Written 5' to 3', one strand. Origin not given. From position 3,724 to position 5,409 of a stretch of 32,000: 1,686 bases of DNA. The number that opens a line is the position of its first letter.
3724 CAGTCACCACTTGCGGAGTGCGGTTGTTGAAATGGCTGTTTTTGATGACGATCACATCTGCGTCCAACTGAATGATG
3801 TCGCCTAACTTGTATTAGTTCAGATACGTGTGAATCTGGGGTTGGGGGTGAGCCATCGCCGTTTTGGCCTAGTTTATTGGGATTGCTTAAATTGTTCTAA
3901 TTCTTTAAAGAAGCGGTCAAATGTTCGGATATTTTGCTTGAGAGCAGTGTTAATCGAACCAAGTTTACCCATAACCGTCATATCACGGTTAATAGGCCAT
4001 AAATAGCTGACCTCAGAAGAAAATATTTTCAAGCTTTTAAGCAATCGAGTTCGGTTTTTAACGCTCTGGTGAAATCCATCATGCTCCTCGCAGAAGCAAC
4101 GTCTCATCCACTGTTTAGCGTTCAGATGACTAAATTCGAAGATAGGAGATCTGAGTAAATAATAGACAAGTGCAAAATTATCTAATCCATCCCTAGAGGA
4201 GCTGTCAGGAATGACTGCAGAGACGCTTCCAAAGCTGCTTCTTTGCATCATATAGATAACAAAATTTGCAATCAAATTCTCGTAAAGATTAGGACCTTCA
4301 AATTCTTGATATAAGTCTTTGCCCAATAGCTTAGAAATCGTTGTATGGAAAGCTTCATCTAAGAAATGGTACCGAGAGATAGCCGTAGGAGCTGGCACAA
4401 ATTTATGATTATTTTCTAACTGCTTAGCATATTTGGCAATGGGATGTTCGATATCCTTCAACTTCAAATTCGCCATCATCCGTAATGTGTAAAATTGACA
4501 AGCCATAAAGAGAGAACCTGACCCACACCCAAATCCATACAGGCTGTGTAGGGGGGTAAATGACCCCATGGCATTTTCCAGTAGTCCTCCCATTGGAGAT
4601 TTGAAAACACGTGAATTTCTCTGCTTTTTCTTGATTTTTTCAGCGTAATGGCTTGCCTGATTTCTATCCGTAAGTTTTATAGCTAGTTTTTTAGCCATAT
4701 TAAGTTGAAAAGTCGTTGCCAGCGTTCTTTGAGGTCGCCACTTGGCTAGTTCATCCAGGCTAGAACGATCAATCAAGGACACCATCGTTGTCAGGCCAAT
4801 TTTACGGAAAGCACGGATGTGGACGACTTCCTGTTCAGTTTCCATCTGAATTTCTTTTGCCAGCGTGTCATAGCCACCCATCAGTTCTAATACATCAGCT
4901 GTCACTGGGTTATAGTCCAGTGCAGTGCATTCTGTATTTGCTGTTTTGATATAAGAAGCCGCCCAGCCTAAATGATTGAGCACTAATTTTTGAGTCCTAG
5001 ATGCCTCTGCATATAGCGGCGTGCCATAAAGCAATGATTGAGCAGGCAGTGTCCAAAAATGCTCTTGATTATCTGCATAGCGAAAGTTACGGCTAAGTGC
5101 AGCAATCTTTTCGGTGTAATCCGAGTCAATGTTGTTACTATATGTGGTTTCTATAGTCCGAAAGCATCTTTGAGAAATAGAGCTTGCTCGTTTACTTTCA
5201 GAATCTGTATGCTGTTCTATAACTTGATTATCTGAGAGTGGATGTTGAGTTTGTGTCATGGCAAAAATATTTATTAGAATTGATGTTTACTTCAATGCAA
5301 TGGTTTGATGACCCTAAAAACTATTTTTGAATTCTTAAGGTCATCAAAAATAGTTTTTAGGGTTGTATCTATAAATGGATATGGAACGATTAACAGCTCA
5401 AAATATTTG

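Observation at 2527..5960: Cobalamin riboswitch heading a co-directional string: diiron enzyme, interrupted small ORF, 154-aa unknown, DUF1636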

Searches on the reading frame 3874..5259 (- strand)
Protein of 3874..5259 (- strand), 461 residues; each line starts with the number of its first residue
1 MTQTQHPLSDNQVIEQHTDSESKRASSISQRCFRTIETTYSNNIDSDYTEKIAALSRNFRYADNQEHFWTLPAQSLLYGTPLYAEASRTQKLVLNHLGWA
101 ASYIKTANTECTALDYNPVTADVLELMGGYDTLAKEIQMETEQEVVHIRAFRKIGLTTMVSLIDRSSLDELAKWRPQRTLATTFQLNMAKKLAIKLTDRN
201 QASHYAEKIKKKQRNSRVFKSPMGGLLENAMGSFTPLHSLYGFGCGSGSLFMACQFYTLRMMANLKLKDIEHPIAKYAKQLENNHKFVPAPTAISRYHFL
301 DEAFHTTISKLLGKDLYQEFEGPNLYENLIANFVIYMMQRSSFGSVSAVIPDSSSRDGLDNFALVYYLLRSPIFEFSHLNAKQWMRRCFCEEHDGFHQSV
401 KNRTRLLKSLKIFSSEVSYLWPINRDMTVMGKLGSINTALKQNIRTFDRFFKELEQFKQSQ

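Call 4: search_protein_families(library=pfam, proteins=[window:3874-5259:-], max_evalue=0.01)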
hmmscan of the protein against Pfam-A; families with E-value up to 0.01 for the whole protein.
window:3874-5259:- (461 aa): 1 family
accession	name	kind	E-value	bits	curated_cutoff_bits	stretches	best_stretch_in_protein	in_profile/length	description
PF11583.14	AurF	-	1.8e-05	24.5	29.6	0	271-321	165-215/282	P-aminobenzoate N-oxygenase AurF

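Call 8: search_protein_families(library=ncbifam, proteins=[window:3874-5259:-], max_evalue=0.01)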
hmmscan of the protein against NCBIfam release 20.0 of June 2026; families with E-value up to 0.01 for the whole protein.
window:3874-5259:- (461 aa): 0 families

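Call 9: find_homologous_proteins(query=window:3874-5259:-, max_evalue=0.001)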
Query window:3874-5259:- (461 aa): 451 proteins with E <= 0.001 among 5326 candidates; the best 120 are listed.
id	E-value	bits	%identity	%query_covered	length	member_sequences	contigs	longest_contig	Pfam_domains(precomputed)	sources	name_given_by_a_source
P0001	0.0e+0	1045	100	100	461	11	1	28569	PF28091.1,PF11583.15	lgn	-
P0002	1.4e-275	932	90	99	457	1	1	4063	PF28091.1,PF11583.15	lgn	-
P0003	3.0e-143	496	55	91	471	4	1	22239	PF28091.1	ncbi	ncbi:MAG: hypothetical protein AAFQ40_01130 [Cyanobacteria bacterium J06623_5]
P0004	1.1e-141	491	52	93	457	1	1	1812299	PF28091.1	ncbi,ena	-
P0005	2.9e-139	483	52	92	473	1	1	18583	PF28091.1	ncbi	-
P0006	3.4e-139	483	49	97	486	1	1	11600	PF28091.1,PF11583.15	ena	-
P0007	1.7e-138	480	50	96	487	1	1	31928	PF28091.1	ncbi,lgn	ncbi:MAG: hypothetical protein AAFR58_04945 [Cyanobacteria bacterium J06627_28]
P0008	6.2e-138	478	52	93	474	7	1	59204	PF28091.1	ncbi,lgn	ncbi:MAG: hypothetical protein AAFQ95_08545 [Cyanobacteria bacterium J06621_3]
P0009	1.0e-137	478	51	92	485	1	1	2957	PF28091.1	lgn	-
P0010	6.0e-136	472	50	94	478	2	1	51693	PF28091.1,PF11583.15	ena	-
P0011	2.3e-135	470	51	98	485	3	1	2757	PF28091.1,PF11583.15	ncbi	ncbi:MAG: hypothetical protein AAGL17_03650 [Cyanobacteria bacterium J06576_12]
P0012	2.4e-135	470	49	96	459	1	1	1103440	PF28091.1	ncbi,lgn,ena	-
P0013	4.7e-135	469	50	94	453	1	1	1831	PF28091.1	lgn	-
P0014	7.0e-135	468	50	91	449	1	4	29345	PF28091.1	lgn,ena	-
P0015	1.1e-134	468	50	92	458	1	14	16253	PF28091.1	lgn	-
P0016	1.4e-134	467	51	92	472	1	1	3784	PF28091.1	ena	-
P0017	2.0e-134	467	48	97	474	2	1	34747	PF28091.1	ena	-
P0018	7.6e-134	465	48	98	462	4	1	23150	PF28091.1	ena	-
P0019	6.2e-133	462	48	95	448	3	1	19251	PF28091.1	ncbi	ncbi:MAG: hypothetical protein AAFV72_12595 [Cyanobacteria bacterium J06635_1]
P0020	1.9e-132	460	50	92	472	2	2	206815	PF28091.1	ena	-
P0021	6.5e-131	455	50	92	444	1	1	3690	PF28091.1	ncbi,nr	ncbi:MAG: hypothetical protein HC800_25210 [Phormidesmis sp. RL_2_1]|nr:hypothetical protein [Phormi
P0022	8.3e-131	455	48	94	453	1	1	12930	PF28091.1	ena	-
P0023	8.7e-131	455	48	95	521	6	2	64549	PF28091.1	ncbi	ncbi:MAG: hypothetical protein AAF171_13620 [Cyanobacteria bacterium P01_A01_bin.116]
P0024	6.8e-130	452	49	98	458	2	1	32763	PF28091.1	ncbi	ncbi:MAG: hypothetical protein AAFQ63_06960 [Cyanobacteria bacterium J06621_11]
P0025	7.1e-130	452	48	93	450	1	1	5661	PF28091.1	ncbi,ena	-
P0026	9.9e-130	451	48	95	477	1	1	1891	PF28091.1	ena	-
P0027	2.0e-128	447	48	92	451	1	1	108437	PF28091.1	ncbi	-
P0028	2.8e-128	447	47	98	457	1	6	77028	PF28091.1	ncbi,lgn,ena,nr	ncbi:MAG: hypothetical protein QNJ47_08395 [Nostocaceae cyanobacterium]|nr:hypothetical protein [Nos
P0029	6.2e-128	446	47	92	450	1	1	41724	PF28091.1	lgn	-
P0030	6.6e-127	442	48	90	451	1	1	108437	PF28091.1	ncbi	-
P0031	4.4e-126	439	48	92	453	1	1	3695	PF28091.1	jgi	jgi:hypothetical protein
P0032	6.7e-126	439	45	96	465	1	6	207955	PF28091.1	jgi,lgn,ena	jgi:hypothetical protein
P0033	8.1e-126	439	47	91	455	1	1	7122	PF28091.1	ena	-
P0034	1.1e-125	438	47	91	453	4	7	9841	PF28091.1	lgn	-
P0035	1.3e-125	438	48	90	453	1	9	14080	PF28091.1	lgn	-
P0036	3.9e-125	436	47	94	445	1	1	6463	PF28091.1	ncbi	ncbi:MAG: hypothetical protein AAF298_20125 [Cyanobacteria bacterium P01_A01_bin.40]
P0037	7.8e-125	435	46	98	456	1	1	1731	PF28091.1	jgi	jgi:hypothetical protein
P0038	1.3e-124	435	53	82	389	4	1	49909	PF28091.1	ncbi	ncbi:MAG: hypothetical protein ACFB0D_01560 [Phormidesmis sp.]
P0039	1.6e-124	434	47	94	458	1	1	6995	PF28091.1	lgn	-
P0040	4.2e-124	433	46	91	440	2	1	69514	PF28091.1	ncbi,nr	ncbi:MAG: hypothetical protein KI793_23700 [Rivularia sp. (in: Bacteria)]|nr:hypothetical protein [R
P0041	5.2e-124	433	48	92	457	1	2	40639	PF28091.1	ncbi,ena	-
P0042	1.1e-123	432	45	92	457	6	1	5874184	PF28091.1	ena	-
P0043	1.5e-123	431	46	92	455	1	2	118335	PF28091.1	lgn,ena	-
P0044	1.8e-123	431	45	92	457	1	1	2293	PF28091.1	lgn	-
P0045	1.8e-123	431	46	91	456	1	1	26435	PF28091.1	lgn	-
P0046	2.0e-123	431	46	91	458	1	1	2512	PF28091.1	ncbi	ncbi:MAG: hypothetical protein WCA35_31550 [Kovacikia sp.]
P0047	6.7e-123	429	47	92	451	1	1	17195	PF28091.1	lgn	-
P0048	9.7e-123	428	45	92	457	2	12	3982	PF28091.1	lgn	-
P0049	1.3e-122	428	46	96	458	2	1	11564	PF28091.1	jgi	jgi:hypothetical protein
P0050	1.6e-122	428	46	92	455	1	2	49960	PF28091.1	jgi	jgi:hypothetical protein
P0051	2.3e-122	427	48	93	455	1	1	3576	PF28091.1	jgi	jgi:hypothetical protein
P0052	3.7e-122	427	46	92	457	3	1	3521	PF28091.1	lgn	-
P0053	4.3e-122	426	46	92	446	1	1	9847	PF28091.1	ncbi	ncbi:MAG: hypothetical protein AAF383_09765 [Cyanobacteria bacterium P01_A01_bin.83]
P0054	6.4e-122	426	45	92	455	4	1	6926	PF28091.1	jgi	jgi:hypothetical protein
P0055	1.0e-121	425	47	91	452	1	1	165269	PF28091.1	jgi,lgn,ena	jgi:hypothetical protein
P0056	1.2e-121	425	47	90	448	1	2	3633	PF28091.1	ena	-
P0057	3.6e-121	423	46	93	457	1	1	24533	PF28091.1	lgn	-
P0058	3.9e-121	423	46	92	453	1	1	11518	PF28091.1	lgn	-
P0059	7.7e-121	422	43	98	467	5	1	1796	PF28091.1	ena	-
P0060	8.7e-121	422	46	90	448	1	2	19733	PF28091.1,PF11583.15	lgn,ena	-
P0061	4.5e-120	420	44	96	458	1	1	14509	PF28091.1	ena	-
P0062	1.0e-119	418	46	93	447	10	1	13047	PF28091.1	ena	-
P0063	2.0e-119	417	46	90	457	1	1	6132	PF28091.1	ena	-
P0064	2.9e-119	417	45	95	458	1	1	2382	PF28091.1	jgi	jgi:hypothetical protein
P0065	1.5e-118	415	45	94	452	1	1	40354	PF28091.1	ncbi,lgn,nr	ncbi:MAG TPA: hypothetical protein VK184_04220 [Nostocaceae cyanobacterium]|nr:hypothetical protein 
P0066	2.0e-118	414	44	94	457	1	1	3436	PF28091.1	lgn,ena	-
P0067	2.9e-118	414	46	90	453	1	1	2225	PF28091.1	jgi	jgi:hypothetical protein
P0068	3.7e-117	410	45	90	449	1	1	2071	PF28091.1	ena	-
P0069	2.5e-116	407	51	83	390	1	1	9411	PF28091.1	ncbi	ncbi:MAG: hypothetical protein AAFP03_05275, partial [Cyanobacteria bacterium J06598_3]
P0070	6.4e-116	406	45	90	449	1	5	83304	PF28091.1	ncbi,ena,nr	ncbi:MAG: hypothetical protein QNJ47_00960 [Nostocaceae cyanobacterium]|nr:hypothetical protein [Nos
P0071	1.6e-115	405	44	94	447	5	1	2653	PF28091.1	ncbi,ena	-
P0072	3.3e-114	400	45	90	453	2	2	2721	PF28091.1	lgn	-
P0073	2.1e-113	398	44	90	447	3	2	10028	PF28091.1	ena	-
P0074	2.4e-113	397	43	98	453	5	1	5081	PF28091.1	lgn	-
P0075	5.3e-113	396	44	92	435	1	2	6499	PF28091.1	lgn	-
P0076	2.2e-112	394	43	93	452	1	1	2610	PF28091.1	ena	-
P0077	1.1e-111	392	43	91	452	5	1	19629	PF28091.1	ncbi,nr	ncbi:MAG: hypothetical protein QNJ53_10455 [Pleurocapsa sp. MO_192.B19]|nr:hypothetical protein [Ple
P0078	2.2e-111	391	45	91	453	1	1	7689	PF28091.1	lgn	-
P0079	6.2e-111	390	43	90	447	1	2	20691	PF28091.1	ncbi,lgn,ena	-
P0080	2.4e-110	388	44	90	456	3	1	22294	PF28091.1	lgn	-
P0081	5.3e-110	386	40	96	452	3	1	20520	PF28091.1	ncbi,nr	ncbi:MAG: hypothetical protein QNJ72_34935 [Pleurocapsa sp. MO_226.B13]|nr:hypothetical protein [Ple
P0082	2.7e-109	384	39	95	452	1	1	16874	PF28091.1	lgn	-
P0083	3.6e-109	384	42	91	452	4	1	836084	PF28091.1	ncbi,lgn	ncbi:hypothetical protein [Myxosarcina sp. GI1(2024)]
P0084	4.2e-108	380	43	91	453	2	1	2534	PF28091.1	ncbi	-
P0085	5.8e-108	380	42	91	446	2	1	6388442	PF28091.1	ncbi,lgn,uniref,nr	ncbi:hypothetical protein [Pleurocapsa sp. PCC 7319]|uniref:hypothetical protein n=1 Tax=Pleurocapsa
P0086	2.9e-106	374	43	95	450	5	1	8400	PF28091.1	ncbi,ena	-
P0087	2.0e-105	371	46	81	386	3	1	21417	PF28091.1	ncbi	ncbi:MAG: hypothetical protein WBA99_13135 [Nodosilinea sp.]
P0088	4.8e-105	370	44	90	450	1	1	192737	PF28091.1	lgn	-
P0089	3.3e-104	367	42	91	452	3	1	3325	PF28091.1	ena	-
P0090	5.3e-104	367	49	77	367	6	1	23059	PF28091.1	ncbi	ncbi:MAG: hypothetical protein AAFP07_02790, partial [Cyanobacteria bacterium J06606_4]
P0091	3.5e-103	364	40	92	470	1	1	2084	PF28091.1,PF11583.15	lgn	-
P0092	1.5e-101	359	42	93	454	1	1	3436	PF28091.1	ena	-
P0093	9.9e-101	356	40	92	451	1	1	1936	PF28091.1,PF11583.15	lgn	-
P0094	1.6e-100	355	39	95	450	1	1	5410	PF28091.1,PF11583.15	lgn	-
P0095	2.8e-100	354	40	90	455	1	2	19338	PF28091.1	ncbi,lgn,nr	ncbi:MAG TPA: hypothetical protein VK203_30770 [Nostocaceae cyanobacterium]|nr:hypothetical protein 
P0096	4.0e-100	354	39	94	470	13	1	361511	PF28091.1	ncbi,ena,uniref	ncbi:hypothetical protein [Moorena producens]|uniref:hypothetical protein n=1 Tax=Moorena producens 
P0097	4.3e-100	354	41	95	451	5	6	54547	PF28091.1,PF11583.15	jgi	jgi:hypothetical protein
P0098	6.7e-100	353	40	90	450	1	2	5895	PF28091.1,PF11583.15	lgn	-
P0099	7.3e-100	353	42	91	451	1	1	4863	PF28091.1,PF11583.15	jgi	jgi:ATP-dependent Clp protease adapter protein ClpS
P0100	1.5e-99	352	40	90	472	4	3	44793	PF28091.1,PF11583.15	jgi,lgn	-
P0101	1.6e-99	352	39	94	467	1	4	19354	PF28091.1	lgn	-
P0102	2.7e-99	351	40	91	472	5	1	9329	PF28091.1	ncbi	ncbi:MAG: hypothetical protein AAFW70_10105 [Cyanobacteria bacterium J06635_10]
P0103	9.5e-99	349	41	95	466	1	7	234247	PF28091.1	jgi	jgi:hypothetical protein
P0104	9.9e-99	349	41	90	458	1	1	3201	PF28091.1,PF11583.15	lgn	-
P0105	1.0e-98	349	40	92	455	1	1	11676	PF28091.1,PF11583.15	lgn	-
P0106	1.4e-98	349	41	92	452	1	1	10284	PF28091.1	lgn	-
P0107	1.6e-98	349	41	91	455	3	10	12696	PF28091.1,PF11583.15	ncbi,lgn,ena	-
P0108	2.7e-98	348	40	93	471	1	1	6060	PF28091.1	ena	-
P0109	4.6e-98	347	39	94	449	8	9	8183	PF28091.1,PF11583.15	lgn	-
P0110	6.0e-98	347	41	91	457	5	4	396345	PF28091.1,PF11583.15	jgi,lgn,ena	jgi:hypothetical protein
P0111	6.4e-98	347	40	97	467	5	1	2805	PF28091.1,PF11583.15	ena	-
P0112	1.1e-97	346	41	91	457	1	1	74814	PF28091.1,PF11583.15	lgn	-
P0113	1.4e-97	346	39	94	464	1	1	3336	PF28091.1,PF11583.15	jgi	jgi:hypothetical protein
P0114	2.0e-97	345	40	91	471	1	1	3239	PF28091.1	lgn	-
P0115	2.1e-97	345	40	93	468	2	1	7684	PF28091.1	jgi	jgi:hypothetical protein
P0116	2.2e-97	345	39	91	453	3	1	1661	PF28091.1,PF11583.15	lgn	-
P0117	2.6e-97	345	39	94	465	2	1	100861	PF28091.1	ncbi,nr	ncbi:hypothetical protein H1Q63_32025 [Desmonostoc muscorum CCALA 125]|nr:hypothetical protein [Desm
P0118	3.0e-97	344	39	92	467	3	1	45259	PF28091.1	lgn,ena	-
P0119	4.9e-97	344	39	97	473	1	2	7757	PF28091.1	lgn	-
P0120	7.1e-97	343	37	97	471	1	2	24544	PF28091.1,PF11583.15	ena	-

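Call 10: search_solved_structures(query=window:3874-5259:-, max_evalue=10, show_alignments=2)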
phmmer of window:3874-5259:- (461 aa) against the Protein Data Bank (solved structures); distinct sequences matched with E-value up to 10: 7.
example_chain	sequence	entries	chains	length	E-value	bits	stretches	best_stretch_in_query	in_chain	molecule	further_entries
2n2t_A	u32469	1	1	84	0.22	13.7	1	167-226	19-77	OR303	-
6h7h_A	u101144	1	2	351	0.85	11.7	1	394-457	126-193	Phosphoribulokinase, chloroplastic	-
6kez_I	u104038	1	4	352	0.85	11.7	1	394-457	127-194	Phosphoribulokinase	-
6kew_A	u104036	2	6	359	0.87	11.7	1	394-457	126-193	Phosphoribulokinase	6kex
1kqk_A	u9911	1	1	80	1.4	11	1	79-146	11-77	POTENTIAL COPPER-TRANSPORTING ATPASE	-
1jww_A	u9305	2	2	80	1.4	11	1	79-146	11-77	Potential copper-transporting ATPase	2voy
9nu5_B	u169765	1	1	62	1.7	10.8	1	235-278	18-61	Lysis protein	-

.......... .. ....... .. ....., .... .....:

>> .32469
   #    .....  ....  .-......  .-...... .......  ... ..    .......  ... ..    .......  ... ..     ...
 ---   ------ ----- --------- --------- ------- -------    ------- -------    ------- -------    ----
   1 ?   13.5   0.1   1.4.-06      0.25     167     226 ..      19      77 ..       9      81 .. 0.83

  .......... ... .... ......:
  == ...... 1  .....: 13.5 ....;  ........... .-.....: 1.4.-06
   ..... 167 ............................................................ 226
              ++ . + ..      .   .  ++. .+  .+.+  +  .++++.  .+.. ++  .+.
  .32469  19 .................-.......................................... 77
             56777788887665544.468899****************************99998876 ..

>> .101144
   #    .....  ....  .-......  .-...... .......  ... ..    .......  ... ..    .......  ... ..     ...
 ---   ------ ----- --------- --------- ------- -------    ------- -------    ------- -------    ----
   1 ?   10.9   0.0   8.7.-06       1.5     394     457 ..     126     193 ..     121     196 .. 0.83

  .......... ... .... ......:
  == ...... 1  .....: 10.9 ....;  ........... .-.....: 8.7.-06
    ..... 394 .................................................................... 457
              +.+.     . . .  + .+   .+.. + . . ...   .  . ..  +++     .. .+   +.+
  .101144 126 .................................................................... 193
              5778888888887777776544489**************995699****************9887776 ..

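Call 12: find_related_loci(query=A1, collection=genome_contigs, flank=6000)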
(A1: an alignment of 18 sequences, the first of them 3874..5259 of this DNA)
Query A1 (461 aa) in genome_contigs; peptide patterns used: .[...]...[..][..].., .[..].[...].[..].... (x = any residue, [..] = any of these).
275 stretches matched a pattern; 220 encode a relative of the query (tblastn E <= 1e-3); the best 80 are kept; 80 distinct loci.
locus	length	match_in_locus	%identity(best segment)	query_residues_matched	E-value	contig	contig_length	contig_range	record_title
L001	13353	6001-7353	51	9-453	9e-152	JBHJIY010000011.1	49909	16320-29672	MAG: Phormidesmis sp. isolate pac_S2C4536 S2Ck141_248475, whole genome shotgun sequence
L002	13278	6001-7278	55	36-455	3e-150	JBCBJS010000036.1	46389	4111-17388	MAG: Cyanobacteria bacterium J06626_6 NODE_36_length_46389_cov_25.392425, whole genome shotgun sequence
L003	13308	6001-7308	52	25-455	1e-149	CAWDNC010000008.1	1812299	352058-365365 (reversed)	MAG: uncultured cyanobacterium isolate MFD03250.bin.1.131 genome assembly, contig: contig_2796, whole genome shotgun seq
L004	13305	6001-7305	52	27-455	2e-144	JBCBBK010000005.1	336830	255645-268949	MAG: Cyanobacteria bacterium J06581_3 NODE_5_length_336830_cov_23.434401, whole genome shotgun sequence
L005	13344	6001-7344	49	11-452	8e-144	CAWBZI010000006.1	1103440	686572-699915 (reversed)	MAG: uncultured cyanobacterium isolate MFD03250.bin.1.130 genome assembly, contig: contig_28584, whole genome shotgun se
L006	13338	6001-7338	50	10-452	2e-143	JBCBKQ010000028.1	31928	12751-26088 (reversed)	MAG: Cyanobacteria bacterium J06627_28 k141_309272_length_31928_cov_13.0000, whole genome shotgun sequence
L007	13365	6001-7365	51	21-461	4e-143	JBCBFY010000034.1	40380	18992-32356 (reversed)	MAG: Cyanobacteria bacterium J06614_10 NODE_34_length_40380_cov_8.413592, whole genome shotgun sequence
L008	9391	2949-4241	50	29-454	4e-141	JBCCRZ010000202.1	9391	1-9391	MAG: Cyanobacteria bacterium P01_D01_bin.44 k141_7052_length_9391_cov_62.8905, whole genome shotgun sequence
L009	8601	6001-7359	47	6-454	1e-140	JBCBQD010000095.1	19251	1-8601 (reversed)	MAG: Cyanobacteria bacterium J06635_1 NODE_95_length_19251_cov_15.235840, whole genome shotgun sequence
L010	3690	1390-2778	48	7-452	6e-144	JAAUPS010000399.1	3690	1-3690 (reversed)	MAG: Phormidesmis sp. RL_2_1 NODE_9193_length_3690_cov_2.871737, whole genome shotgun sequence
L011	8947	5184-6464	49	29-450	6e-139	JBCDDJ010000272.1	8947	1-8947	MAG: Cyanobacteria bacterium P01_G01_bin.38 k141_538361_length_8947_cov_41.1821, whole genome shotgun sequence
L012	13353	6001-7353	47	7-452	3e-137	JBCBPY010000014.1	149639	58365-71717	MAG: Cyanobacteria bacterium J06634_5 NODE_14_length_149639_cov_22.750217, whole genome shotgun sequence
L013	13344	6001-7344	47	1-450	9e-136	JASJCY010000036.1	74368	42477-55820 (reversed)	MAG: Nostocaceae cyanobacterium isolate MO_167.B47 MO_167.c_442, whole genome shotgun sequence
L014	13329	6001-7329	45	13-450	1e-131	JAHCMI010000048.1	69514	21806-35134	MAG: Rivularia sp. MS3 metaspades-bin-3_47, whole genome shotgun sequence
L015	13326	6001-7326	46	12-450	6e-130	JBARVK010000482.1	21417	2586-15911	MAG: Nodosilinea sp. isolate MFD01170_ilm_asm_bin22 k127_390197, whole genome shotgun sequence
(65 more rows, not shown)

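Call 20: find_encoding_contigs(protein=P0002, flank=10000, max_places=6)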
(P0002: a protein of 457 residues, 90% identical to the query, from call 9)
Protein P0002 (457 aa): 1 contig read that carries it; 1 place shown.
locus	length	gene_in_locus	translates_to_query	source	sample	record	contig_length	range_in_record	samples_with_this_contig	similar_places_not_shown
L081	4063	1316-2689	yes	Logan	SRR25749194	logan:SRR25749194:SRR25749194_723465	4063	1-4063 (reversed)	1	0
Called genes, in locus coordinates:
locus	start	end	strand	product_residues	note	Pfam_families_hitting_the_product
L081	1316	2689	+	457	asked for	PF28091:CylC-like, PF11583:AurF (faint)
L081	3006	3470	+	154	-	-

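Call 21: find_encoding_contigs(protein=window:3874-5259:-, flank=10000, max_places=6)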
Protein window:3874-5259:- (461 aa): 1 contig read that carries it; 1 place shown.
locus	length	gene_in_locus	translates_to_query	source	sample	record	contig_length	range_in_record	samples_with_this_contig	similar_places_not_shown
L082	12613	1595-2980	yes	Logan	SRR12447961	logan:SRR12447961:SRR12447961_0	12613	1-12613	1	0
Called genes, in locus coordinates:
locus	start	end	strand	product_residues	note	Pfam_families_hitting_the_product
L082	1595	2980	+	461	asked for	PF28091:CylC-like, PF11583:AurF (faint)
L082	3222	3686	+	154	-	-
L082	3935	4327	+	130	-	PF07845:DUF1636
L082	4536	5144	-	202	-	-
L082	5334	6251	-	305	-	PF00850:Hist_deacetyl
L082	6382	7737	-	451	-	PF13458:Peripla_BP_6, PF01094:ANF_receptor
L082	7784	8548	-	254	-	PF04012:PspA_IM30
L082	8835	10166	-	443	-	PF06808:DctM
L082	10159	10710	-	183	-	PF04290:DctQ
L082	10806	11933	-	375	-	PF03480:DctP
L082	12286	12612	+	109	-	?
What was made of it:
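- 3874..5259 (-): CylC-like dimetal-carboxylate halogenase homologue, 461 aa, intact. PF28091 CylC-like (calls 9, 20, 21).
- On CylC-like dimetal-carboxylate halogenase (PF28091): PF28091 is precomputed for the exact protein and for all 120 listed homologues, and is named CylC-like in calls 20 and 21 (call 9).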

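Call 35: search_protein_families(library=pfam, proteins=[P0003, P0117], max_evalue=0.01)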
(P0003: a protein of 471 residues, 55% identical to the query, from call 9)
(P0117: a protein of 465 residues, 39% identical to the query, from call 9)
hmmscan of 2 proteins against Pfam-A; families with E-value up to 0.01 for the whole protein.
P0003 (471 aa): 1 family
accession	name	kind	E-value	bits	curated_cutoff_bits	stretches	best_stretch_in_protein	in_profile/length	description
PF11583.14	AurF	-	0.00011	21.9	29.6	0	280-334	165-219/282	P-aminobenzoate N-oxygenase AurF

P0117 (465 aa): 1 family
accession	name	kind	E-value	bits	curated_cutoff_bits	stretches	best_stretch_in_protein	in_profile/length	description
PF11583.14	AurF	-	0.0013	18.4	29.6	0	58-102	38-83/282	P-aminobenzoate N-oxygenase AurF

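Call 49: search_solved_structures(query=A1, max_evalue=1)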
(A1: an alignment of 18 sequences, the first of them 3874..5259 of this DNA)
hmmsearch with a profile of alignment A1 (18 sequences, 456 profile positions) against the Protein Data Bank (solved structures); distinct sequences matched with E-value up to 1: 0.
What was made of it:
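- Closest known: AurF / CmlI arylamine N-oxygenases and R2lox. Different: No sequence-level PDB hit, even with a profile (calls 10, 49).
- Tried and rejected: Sequence search of PDB with the 461-aa protein and with an 18-sequence profile found nothing relevant (calls 10, 49).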
